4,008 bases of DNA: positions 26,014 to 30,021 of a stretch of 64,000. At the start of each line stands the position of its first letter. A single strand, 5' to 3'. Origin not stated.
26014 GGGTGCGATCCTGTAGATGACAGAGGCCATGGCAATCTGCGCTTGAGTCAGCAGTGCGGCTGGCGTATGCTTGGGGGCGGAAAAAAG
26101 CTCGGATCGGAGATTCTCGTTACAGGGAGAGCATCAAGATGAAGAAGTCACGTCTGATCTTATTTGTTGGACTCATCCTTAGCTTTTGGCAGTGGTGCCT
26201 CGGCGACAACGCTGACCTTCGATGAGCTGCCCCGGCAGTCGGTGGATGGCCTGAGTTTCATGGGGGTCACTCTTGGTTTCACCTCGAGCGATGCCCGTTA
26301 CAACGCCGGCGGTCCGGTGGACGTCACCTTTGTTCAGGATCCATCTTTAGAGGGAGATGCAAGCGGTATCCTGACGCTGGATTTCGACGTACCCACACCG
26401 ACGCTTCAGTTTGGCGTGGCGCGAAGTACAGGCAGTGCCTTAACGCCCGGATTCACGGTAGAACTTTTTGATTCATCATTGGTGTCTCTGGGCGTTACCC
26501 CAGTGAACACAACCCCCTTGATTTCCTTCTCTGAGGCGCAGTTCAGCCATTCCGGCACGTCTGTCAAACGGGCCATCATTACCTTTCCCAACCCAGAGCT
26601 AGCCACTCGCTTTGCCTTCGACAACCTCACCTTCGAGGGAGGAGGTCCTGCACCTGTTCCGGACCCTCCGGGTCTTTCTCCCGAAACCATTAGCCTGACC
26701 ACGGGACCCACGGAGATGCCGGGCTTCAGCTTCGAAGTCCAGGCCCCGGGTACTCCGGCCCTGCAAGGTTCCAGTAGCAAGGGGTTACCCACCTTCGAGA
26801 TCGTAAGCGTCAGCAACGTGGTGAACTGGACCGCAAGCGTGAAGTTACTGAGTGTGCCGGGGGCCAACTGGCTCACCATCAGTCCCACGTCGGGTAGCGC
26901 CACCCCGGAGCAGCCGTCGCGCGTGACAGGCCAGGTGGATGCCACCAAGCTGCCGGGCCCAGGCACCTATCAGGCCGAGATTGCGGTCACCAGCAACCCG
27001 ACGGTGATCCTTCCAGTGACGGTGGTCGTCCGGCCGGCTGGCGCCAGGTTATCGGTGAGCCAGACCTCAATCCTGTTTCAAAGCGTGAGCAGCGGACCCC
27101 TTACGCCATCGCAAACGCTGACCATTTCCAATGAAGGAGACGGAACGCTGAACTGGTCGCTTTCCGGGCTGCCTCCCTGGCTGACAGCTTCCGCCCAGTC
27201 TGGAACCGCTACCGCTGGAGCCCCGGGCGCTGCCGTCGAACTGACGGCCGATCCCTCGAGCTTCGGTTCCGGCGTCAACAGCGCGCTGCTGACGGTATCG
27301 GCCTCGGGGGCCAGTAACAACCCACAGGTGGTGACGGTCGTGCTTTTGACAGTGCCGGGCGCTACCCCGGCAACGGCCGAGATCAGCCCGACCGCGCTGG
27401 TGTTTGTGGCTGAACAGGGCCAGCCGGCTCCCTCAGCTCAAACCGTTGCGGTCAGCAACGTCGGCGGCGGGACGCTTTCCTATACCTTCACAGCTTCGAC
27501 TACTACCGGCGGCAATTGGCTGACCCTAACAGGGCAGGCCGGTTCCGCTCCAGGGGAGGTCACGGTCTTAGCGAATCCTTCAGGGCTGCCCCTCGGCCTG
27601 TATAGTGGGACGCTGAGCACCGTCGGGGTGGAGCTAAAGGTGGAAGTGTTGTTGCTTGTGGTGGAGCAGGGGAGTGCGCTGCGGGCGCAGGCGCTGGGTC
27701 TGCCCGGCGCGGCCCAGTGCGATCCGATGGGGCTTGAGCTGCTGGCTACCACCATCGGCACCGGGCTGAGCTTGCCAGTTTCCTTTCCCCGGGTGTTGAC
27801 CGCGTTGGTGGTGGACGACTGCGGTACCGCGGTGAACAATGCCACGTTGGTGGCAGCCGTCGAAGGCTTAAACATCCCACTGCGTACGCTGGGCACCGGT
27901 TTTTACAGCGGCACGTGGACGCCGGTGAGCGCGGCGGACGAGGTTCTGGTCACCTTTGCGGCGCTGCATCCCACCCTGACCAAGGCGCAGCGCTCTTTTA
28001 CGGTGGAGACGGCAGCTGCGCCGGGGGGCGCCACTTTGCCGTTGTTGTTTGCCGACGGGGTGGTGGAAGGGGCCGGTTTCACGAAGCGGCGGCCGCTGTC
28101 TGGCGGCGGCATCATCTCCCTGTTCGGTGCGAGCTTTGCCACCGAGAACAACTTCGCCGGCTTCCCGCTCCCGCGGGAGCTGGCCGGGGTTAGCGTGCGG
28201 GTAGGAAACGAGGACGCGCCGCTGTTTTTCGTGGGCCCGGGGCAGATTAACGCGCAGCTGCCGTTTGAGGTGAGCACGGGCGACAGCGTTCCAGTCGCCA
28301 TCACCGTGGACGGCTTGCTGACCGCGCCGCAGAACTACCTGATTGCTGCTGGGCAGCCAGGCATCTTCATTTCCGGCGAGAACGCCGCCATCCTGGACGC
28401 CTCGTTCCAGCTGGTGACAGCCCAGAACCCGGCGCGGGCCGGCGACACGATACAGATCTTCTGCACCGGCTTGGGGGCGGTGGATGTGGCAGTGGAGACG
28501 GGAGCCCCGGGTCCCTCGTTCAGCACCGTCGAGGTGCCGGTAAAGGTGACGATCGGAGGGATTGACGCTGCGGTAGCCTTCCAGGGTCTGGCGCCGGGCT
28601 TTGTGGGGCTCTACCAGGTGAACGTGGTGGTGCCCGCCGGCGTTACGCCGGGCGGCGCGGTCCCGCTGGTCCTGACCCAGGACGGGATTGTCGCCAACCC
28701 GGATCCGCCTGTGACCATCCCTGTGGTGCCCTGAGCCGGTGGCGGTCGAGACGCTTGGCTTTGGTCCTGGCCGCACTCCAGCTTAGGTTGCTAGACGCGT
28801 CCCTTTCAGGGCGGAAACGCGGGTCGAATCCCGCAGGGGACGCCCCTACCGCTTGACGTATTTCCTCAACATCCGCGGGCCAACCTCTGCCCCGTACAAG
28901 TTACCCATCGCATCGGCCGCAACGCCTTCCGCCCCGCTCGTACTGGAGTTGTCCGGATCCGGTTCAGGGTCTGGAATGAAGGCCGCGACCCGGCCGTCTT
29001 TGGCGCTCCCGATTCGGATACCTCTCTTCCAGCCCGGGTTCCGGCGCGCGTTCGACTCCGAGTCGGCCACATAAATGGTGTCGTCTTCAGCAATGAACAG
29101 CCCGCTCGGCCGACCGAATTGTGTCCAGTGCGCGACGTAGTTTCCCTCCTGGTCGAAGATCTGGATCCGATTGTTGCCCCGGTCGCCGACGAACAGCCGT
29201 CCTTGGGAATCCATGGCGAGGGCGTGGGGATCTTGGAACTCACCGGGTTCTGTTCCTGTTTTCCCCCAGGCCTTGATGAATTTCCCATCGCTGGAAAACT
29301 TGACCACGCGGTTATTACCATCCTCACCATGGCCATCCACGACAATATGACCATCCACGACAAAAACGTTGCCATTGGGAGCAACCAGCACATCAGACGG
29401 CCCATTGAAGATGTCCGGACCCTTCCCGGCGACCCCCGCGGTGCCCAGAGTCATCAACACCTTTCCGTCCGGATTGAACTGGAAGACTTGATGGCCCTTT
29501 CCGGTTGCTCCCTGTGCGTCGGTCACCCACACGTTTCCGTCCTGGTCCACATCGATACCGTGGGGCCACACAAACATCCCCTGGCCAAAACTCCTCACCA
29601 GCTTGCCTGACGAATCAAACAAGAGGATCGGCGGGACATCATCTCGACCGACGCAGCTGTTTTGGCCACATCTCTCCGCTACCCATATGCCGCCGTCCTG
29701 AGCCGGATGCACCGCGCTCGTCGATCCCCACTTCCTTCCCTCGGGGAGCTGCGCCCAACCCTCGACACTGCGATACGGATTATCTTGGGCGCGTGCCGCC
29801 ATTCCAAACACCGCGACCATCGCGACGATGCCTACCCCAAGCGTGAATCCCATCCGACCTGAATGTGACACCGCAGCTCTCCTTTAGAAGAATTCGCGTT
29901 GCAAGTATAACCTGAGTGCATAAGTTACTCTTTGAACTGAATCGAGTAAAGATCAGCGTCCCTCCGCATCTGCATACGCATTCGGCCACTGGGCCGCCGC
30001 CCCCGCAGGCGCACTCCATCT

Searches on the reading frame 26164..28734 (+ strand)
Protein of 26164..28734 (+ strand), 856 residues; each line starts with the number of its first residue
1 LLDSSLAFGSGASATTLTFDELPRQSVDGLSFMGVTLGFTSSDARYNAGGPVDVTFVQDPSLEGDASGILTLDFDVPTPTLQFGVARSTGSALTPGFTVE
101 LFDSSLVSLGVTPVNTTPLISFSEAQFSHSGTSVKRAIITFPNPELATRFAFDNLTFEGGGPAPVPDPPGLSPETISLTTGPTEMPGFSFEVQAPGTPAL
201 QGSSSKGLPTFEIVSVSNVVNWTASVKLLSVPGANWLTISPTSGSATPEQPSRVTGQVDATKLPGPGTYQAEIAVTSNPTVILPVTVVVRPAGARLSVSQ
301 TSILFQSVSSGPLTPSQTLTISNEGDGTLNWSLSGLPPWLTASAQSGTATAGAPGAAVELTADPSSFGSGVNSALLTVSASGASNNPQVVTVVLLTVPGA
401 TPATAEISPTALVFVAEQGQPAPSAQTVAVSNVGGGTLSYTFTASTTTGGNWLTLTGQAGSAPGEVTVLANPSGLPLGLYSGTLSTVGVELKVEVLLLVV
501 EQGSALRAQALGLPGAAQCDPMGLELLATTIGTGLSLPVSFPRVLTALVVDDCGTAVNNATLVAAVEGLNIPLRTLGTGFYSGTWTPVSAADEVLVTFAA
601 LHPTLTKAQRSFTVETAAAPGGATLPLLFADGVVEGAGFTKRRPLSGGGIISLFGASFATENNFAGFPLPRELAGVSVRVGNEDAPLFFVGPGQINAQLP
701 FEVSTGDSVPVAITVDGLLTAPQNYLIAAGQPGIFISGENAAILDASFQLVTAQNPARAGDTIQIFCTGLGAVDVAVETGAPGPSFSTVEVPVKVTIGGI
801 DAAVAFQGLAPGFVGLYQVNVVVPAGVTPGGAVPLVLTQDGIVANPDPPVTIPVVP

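Call 87: search_protein_families(library=pfam, proteins=[window:26164-28734:+], max_evalue=0.001)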
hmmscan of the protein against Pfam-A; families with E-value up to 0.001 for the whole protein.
window:26164-28734:+ (856 aa): 1 family
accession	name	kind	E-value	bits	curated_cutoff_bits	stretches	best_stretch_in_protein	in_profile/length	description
PF19190.6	BACON_2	-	2.3e-17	63.1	25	3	215-286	24-92/94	Viral BACON domain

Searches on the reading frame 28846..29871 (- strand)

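Call 87: search_protein_families(library=pfam, proteins=[window:28846-29871:-], max_evalue=0.001)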
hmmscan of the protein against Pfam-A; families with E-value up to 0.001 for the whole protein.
window:28846-29871:- (341 aa): 9 families
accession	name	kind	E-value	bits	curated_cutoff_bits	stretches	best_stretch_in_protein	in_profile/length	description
PF01436.27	NHL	-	3e-23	81.1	20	2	212-239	1-28/28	NHL repeat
PF13449.12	Phytase-like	-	5.3e-07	30.3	27.6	0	210-281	66-118/284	Esterase-like activity of phytase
PF24684.1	Vgb_lyase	-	6.9e-06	25.5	50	0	213-271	223-283/290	Virginiamycin B lyase family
PF17170.10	DUF5128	-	7.2e-06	25.8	22.9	1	160-246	40-125/321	6-bladed beta-propeller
PF08450.18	SGL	-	1.3e-05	25.4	26.3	0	103-140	186-218/246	SMP-30/Gluconolactonase/LRE-like region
PF16288.11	DUF4934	-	2.7e-05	24.6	27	1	161-246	21-101/102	Domain of unknown function (DUF4934)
PF25021.1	TEN_NHL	-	4.4e-05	23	27.1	0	236-271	314-348/357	Teneurin NHL domain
PF07494.17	Reg_prop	-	5.6e-05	23.3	20.4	0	216-230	8-22/24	Two component regulator propeller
PF20067.5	SSL_N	-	0.00027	21.2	18.9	0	105-121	25-41/46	Strictosidine synthase-like, N-terminal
